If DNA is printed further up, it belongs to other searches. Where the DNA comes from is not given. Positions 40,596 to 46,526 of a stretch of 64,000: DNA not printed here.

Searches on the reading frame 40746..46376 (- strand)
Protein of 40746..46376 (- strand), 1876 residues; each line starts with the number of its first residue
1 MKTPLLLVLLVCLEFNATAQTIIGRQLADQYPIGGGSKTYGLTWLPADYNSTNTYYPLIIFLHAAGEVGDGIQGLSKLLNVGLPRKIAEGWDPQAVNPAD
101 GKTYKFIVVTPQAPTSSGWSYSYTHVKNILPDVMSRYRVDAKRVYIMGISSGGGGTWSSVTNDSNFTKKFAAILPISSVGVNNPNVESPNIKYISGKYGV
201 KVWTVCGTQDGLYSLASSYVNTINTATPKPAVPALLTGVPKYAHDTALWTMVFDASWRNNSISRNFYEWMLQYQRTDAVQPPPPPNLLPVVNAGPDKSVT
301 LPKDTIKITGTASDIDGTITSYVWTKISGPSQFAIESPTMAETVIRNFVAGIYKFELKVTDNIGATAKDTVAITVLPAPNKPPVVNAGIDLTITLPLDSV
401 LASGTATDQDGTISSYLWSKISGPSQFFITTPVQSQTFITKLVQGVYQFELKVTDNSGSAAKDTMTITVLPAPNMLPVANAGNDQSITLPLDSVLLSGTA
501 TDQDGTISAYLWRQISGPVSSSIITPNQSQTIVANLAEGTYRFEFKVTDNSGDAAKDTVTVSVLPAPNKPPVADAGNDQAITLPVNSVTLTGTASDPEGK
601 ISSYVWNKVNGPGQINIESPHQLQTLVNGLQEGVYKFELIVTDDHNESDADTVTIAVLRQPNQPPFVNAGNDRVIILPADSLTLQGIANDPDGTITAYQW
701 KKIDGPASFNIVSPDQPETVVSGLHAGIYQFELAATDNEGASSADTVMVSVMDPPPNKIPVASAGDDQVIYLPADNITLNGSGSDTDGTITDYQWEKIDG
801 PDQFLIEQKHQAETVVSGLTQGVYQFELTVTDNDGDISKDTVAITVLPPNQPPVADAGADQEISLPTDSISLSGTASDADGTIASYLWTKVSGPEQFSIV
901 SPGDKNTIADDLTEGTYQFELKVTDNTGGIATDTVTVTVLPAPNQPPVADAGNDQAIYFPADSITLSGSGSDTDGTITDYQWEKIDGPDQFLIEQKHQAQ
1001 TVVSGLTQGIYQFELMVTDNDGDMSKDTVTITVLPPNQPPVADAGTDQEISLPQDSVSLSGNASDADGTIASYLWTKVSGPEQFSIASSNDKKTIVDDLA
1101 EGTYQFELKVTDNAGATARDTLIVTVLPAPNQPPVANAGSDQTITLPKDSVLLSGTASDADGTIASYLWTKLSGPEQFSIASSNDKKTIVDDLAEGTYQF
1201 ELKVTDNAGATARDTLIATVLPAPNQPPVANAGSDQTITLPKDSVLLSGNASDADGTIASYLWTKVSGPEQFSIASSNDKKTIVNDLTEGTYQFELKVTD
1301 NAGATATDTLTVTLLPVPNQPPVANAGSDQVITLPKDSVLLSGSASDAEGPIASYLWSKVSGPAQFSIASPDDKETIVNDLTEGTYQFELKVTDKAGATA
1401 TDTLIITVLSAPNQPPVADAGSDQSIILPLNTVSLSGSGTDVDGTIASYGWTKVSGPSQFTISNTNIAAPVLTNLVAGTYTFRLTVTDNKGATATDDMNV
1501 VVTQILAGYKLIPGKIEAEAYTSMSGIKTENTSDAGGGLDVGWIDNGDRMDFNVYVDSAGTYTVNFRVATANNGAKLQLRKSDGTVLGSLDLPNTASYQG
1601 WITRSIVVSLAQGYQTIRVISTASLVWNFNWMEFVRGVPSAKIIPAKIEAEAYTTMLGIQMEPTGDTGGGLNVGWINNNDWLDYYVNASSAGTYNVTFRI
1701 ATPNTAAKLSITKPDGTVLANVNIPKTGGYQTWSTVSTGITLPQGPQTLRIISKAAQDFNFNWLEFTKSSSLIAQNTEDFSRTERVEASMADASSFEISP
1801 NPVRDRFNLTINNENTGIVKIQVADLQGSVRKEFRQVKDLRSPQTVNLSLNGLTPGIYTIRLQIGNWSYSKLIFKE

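Call 78: search_protein_families(library=pfam, proteins=[window:40746-46376:-], max_evalue=0.0001)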
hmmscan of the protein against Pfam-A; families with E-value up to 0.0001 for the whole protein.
window:40746-46376:- (1876 aa): 22 families
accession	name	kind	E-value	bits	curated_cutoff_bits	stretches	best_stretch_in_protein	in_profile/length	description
PF22352.2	K319L-like_PKD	-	0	990.1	27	13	1420-1502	1-84/84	K319L-like, PKD domain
PF18911.6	PKD_4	-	2e-72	239.7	27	5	944-1033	1-85/85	PKD domain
PF03422.21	CBM_6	-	7.7e-51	172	28.9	2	1649-1768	1-125/125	Carbohydrate binding module (family 6)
PF17963.7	Big_9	-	1.7e-48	163.9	23.6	1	1225-1313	1-89/89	Bacterial Ig domain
PF07495.19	Y_Y_Y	-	9.3e-42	141.2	26.6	0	980-1033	12-64/65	Y_Y_Y domain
PF00801.26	PKD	-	1.3e-30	105.7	23.5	0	1432-1495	16-74/80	PKD domain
PF15418.12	DUF4625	-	1.4e-27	97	27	0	1278-1311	94-127/131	Domain of unknown function (DUF4625)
PF19077.6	Big_13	-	3.4e-26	92.1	27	0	1281-1313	64-99/102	Bacterial Ig-like domain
PF16389.11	DUF4998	-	1.4e-25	90.4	29.1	0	1372-1401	72-101/199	Domain of unknown function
PF18099.7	CBM_35_2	-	5.5e-25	88.1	23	2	1659-1764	5-110/112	Carbohydrate binding module (family 35)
PF05345.18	He_PIG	-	1.2e-15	58.1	24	0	1287-1313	68-94/96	Putative Ig domain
PF16967.11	TcfC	-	1.9e-12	47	29.4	0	1098-1123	40-65/68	E-set like domain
PF18962.6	Por_Secre_tail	-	8.6e-11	42.4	27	1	1798-1873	1-74/75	Secretion system C-terminal sorting domain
PF14999.11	Shadoo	-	2.8e-10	40.9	27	0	555-638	25-103/133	Shadow of prion protein, neuroprotective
PF23304.1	GAE_BBS1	-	8.9e-10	39.2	27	0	626-669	55-95/105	Bardet-Biedl syndrome 1 protein, GAE domain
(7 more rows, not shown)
